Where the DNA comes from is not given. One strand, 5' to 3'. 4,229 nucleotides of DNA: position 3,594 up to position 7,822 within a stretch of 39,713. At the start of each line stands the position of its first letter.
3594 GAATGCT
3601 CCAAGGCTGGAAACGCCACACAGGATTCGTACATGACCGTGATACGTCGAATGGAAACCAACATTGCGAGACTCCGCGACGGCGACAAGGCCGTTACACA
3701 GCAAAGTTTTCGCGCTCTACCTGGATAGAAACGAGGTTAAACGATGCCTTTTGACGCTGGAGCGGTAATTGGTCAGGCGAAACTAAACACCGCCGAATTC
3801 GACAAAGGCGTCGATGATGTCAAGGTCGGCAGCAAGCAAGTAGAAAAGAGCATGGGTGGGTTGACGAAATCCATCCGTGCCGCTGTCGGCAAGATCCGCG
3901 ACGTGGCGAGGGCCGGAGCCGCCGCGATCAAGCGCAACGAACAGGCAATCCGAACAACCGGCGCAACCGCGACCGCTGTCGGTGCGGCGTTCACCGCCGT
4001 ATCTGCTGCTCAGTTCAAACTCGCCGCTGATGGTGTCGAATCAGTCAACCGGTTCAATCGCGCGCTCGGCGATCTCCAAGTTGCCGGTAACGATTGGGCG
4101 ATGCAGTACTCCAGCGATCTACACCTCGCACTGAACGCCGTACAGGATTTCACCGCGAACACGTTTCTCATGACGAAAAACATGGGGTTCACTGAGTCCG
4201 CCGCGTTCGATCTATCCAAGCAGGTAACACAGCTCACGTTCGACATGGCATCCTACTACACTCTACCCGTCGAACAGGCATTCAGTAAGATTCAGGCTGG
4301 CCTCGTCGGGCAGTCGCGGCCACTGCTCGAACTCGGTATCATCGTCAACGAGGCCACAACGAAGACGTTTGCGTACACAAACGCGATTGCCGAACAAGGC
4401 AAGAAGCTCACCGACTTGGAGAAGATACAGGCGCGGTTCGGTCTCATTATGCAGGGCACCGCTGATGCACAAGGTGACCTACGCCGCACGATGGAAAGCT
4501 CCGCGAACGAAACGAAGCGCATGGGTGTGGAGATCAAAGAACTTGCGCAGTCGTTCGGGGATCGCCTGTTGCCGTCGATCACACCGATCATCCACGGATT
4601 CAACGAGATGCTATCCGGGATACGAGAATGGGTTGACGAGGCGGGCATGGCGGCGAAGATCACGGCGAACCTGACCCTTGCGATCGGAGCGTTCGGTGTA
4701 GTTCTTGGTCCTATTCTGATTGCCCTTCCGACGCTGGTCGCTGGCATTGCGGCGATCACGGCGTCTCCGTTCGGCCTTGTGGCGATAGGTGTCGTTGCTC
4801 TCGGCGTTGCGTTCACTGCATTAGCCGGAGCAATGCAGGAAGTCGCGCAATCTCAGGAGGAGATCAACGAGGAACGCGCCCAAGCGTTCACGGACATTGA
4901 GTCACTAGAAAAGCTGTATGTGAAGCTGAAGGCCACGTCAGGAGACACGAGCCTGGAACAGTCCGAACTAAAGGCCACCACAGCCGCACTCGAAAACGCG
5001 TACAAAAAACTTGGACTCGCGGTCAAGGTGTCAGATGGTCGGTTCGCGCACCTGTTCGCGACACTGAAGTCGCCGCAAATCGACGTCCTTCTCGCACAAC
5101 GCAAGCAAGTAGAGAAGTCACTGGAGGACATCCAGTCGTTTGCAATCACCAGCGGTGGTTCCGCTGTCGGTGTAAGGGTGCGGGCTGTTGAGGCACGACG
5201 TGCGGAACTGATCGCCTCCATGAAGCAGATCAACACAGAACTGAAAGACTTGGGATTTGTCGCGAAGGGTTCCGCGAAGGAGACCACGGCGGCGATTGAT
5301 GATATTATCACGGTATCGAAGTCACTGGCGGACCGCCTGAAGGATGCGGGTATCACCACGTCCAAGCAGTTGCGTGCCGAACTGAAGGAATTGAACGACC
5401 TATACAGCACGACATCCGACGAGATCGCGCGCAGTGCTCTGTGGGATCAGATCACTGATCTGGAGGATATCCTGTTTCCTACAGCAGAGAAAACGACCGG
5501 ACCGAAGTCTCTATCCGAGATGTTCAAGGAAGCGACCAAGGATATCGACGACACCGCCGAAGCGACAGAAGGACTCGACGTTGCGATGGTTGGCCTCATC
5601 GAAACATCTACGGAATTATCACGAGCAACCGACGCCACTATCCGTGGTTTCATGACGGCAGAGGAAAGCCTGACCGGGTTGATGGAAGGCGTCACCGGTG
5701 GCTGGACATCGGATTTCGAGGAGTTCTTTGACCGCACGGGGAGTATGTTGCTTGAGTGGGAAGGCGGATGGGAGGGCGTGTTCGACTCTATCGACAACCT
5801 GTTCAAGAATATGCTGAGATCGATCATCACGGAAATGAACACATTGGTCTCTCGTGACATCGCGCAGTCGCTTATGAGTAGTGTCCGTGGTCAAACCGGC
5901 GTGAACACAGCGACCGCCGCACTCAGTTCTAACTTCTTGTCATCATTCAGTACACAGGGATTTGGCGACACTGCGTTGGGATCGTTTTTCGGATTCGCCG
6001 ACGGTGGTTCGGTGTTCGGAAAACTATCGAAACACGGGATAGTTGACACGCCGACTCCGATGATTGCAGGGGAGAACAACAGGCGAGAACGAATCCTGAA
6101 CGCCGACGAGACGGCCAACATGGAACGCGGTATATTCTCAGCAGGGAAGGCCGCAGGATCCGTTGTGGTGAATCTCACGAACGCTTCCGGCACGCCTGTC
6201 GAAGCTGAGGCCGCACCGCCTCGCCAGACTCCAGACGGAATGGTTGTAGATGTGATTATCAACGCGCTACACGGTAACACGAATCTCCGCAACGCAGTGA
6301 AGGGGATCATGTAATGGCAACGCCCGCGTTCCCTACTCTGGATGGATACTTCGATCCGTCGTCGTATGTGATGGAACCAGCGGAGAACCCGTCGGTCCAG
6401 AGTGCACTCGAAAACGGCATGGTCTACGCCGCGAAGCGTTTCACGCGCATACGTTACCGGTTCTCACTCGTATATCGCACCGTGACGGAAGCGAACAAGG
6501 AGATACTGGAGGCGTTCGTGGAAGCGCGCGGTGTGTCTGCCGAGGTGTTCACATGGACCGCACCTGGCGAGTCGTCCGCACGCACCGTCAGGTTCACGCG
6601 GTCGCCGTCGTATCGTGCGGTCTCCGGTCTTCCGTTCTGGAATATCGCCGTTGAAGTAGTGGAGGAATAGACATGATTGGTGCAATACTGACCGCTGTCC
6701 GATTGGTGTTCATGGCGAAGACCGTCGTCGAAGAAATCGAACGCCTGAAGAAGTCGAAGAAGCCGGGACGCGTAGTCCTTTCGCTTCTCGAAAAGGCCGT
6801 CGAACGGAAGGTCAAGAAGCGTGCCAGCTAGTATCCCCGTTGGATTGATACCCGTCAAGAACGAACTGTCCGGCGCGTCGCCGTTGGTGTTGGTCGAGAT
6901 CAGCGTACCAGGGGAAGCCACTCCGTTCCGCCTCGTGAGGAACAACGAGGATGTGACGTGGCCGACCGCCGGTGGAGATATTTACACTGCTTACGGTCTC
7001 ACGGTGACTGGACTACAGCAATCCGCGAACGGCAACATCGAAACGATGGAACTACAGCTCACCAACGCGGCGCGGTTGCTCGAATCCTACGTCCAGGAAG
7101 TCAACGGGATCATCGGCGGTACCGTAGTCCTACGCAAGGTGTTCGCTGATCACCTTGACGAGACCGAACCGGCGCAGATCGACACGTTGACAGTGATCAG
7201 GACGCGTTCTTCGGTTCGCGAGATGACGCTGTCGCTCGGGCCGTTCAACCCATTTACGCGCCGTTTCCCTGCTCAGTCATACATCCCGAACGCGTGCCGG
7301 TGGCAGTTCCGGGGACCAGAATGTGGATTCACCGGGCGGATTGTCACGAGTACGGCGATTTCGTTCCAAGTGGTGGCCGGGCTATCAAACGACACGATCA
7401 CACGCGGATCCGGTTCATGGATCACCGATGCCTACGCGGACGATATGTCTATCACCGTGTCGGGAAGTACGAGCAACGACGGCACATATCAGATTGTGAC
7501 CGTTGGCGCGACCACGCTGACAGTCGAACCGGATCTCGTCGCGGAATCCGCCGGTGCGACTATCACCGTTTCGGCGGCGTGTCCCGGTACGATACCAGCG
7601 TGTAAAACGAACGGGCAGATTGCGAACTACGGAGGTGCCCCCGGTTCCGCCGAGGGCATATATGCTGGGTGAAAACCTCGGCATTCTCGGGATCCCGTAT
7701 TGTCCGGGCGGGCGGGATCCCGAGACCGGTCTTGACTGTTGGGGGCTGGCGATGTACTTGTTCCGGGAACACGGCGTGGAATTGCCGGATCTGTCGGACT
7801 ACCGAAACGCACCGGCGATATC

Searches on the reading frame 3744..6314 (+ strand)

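Call 73: search_protein_families(library=phrogs, proteins=[window:3744-6314:+], max_evalue=0.001)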
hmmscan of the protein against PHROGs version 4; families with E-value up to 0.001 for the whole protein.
window:3744-6314:+ (856 aa): 6 families
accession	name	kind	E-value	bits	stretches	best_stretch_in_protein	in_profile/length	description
phrog_28918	-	unknown function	2e-24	86.3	1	124-294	68-238/1445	-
phrog_1535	-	tail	5e-18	65.7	1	20-295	147-400/1152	tail length tape measure protein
phrog_28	-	tail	2e-10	40.9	1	224-355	524-671/1228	tail length tape measure protein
phrog_28083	-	unknown function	5.7e-09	36.1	1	88-325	226-462/830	-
phrog_1533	-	tail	7.1e-06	24.8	1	246-580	518-740/1688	tail length tape measure protein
phrog_1293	-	tail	0.00065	18.6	1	250-352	460-555/1424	tail length tape measure protein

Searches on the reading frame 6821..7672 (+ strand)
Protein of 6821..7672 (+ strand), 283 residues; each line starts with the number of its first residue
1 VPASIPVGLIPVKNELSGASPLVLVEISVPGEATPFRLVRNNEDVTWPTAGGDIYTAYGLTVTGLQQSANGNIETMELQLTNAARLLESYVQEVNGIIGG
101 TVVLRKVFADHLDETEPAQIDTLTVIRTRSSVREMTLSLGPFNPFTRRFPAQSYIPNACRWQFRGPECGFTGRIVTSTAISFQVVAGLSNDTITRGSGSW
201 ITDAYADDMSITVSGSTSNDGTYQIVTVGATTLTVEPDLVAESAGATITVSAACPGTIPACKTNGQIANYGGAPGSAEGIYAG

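Call 74: search_protein_families(library=phrogs, proteins=[window:6821-7672:+], max_evalue=0.001)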
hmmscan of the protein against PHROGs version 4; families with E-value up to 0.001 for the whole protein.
window:6821-7672:+ (283 aa): 4 families
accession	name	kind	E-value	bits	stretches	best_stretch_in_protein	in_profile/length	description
phrog_18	-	tail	2.8e-16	60.9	1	38-173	189-335/573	minor tail protein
phrog_396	-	tail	5.5e-11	43.5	1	19-156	17-155/164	minor tail protein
phrog_4199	-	tail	3.4e-09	37.6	1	13-175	14-189/311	minor tail protein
phrog_778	-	tail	1.3e-06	29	1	33-274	26-261/287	tail assembly protein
